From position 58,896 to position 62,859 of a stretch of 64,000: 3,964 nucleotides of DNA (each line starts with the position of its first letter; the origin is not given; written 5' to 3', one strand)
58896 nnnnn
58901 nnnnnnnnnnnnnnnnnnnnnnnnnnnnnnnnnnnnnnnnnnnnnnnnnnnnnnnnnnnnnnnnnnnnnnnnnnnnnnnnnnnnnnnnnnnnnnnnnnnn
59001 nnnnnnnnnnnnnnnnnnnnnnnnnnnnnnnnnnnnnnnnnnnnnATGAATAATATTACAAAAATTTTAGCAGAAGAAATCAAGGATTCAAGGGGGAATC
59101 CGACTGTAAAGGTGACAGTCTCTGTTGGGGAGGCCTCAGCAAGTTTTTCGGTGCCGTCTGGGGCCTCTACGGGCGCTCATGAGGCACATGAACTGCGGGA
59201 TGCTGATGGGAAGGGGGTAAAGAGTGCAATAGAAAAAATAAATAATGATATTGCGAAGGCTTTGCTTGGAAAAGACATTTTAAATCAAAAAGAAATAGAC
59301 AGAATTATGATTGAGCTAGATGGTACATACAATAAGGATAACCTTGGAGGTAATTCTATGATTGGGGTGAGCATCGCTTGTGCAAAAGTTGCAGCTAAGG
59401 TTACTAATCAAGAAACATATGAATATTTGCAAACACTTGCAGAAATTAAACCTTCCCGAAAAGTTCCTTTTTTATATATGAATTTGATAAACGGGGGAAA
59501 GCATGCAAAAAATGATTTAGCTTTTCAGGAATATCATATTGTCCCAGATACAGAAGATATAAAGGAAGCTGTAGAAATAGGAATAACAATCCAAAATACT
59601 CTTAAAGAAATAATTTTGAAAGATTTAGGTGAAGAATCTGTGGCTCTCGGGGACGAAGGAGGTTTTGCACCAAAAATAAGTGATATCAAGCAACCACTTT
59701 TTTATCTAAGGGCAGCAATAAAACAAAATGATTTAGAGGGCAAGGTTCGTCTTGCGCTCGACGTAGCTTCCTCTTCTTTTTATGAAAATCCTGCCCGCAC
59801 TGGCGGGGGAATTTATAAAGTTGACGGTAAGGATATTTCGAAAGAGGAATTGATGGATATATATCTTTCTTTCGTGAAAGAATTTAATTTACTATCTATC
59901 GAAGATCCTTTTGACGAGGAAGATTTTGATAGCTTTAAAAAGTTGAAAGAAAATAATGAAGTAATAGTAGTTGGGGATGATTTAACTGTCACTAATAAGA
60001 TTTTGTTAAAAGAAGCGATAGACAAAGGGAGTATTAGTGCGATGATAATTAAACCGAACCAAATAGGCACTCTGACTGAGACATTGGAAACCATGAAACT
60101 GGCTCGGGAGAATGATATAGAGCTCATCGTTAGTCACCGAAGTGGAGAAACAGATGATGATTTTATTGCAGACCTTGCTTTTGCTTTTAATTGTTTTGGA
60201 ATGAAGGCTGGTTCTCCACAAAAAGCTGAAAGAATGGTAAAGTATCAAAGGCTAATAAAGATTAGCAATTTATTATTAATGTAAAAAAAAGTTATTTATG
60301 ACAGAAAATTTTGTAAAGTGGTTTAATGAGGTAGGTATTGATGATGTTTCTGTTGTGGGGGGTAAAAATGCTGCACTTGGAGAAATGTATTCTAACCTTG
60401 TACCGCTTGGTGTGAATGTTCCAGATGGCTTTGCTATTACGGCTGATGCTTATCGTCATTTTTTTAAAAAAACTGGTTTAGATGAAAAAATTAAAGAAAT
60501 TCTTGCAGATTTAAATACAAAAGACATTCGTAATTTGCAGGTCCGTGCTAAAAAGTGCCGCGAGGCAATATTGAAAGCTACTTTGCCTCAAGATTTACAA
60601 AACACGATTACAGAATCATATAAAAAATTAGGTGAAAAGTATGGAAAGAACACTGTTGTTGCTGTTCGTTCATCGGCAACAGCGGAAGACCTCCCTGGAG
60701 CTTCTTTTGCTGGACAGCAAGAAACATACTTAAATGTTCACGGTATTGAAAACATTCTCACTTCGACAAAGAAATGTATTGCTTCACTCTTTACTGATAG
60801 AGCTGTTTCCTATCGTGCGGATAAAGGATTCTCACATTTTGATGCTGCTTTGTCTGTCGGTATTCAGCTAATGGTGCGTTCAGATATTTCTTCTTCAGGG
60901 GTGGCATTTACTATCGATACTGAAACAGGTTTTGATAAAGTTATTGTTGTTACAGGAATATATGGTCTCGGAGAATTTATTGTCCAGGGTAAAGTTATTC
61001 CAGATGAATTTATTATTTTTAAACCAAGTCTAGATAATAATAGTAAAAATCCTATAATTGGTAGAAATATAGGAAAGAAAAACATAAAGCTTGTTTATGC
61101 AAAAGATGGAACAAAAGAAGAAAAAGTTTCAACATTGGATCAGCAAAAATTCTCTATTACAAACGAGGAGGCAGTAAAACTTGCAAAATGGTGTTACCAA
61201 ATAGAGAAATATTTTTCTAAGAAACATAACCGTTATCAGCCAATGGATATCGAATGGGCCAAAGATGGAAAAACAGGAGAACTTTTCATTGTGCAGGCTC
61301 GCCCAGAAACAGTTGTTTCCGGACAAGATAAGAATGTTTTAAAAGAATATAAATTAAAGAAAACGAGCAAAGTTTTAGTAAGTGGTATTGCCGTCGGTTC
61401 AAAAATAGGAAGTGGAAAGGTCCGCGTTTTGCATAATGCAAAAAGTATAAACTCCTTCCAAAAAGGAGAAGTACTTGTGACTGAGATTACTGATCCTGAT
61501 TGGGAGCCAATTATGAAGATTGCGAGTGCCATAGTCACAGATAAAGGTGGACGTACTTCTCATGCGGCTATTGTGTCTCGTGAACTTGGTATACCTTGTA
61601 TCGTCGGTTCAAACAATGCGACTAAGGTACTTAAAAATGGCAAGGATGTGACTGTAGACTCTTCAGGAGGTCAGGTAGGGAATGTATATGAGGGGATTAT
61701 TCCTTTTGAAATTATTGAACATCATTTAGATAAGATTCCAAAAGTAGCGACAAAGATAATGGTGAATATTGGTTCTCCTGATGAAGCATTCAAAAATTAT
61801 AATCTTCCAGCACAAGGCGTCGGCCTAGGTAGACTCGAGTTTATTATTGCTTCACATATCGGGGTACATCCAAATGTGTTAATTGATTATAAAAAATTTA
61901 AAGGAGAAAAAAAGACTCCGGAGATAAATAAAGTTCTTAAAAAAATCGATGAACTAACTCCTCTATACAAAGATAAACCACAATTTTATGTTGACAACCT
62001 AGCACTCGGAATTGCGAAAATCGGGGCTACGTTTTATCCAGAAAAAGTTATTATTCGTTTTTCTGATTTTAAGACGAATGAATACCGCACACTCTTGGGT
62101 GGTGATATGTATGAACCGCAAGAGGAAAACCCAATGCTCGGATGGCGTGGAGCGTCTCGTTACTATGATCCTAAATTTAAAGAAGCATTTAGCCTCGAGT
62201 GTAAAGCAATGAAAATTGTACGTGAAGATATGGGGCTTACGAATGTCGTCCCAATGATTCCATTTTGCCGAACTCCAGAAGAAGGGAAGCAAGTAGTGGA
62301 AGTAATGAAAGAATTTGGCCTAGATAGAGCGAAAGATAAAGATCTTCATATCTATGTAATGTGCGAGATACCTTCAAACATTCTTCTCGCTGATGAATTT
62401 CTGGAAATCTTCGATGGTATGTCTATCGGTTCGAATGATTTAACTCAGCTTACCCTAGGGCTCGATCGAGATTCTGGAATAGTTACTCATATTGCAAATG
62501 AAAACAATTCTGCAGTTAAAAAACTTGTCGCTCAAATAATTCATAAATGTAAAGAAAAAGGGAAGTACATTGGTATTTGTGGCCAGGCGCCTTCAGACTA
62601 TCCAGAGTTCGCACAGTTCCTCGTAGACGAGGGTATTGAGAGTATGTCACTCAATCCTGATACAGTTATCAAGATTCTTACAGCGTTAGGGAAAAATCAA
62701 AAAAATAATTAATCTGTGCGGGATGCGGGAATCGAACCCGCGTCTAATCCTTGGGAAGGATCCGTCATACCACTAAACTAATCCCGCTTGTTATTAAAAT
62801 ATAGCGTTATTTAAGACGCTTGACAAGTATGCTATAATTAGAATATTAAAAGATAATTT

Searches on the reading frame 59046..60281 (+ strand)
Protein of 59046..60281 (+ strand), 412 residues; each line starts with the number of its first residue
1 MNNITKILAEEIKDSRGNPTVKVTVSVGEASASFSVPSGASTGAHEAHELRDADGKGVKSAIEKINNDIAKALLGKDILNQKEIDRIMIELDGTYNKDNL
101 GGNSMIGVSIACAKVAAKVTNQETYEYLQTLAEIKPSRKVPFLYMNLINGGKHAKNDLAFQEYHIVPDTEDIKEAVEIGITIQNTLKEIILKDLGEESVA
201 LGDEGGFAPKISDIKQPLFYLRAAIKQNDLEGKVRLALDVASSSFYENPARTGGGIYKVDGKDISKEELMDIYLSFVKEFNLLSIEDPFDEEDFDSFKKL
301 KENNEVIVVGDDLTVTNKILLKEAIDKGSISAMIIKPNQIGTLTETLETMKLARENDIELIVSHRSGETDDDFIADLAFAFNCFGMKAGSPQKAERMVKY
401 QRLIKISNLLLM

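Call 80: search_protein_families(library=pfam, proteins=[window:59046-60281:+], max_evalue=0.0001)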
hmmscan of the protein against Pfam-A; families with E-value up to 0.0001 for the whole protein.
window:59046-60281:+ (412 aa): 3 families
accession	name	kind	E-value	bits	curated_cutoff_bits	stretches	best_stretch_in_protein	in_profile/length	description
PF00113.28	Enolase_C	-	1e-79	268.4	21.5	1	140-408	4-279/296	Enolase, C-terminal TIM barrel domain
PF03952.21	Enolase_N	-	2.7e-44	151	35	1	4-128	1-131/131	Enolase, N-terminal domain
PF13378.12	MR_MLE_C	-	5.8e-07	29.9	29.4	1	278-364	68-154/219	Enolase C-terminal domain-like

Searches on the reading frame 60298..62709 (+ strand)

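Call 80: search_protein_families(library=pfam, proteins=[window:60298-62709:+], max_evalue=0.0001)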
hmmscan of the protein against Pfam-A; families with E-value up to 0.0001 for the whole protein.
window:60298-62709:+ (804 aa): 3 families
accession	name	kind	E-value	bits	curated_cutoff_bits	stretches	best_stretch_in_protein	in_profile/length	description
PF01326.24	PPDK_N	-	3.1e-115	385.4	27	1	18-351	2-324/328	Pyruvate phosphate dikinase, AMP/ATP-binding domain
PF02896.24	PEP-utilizers_C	-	6.6e-60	203.2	22.8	1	483-797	18-288/293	PEP-utilising enzyme, PEP-binding domain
PF00391.29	PEP-utilizers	-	6.9e-27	93.3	23.1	1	387-458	1-72/72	PEP-utilising enzyme, mobile domain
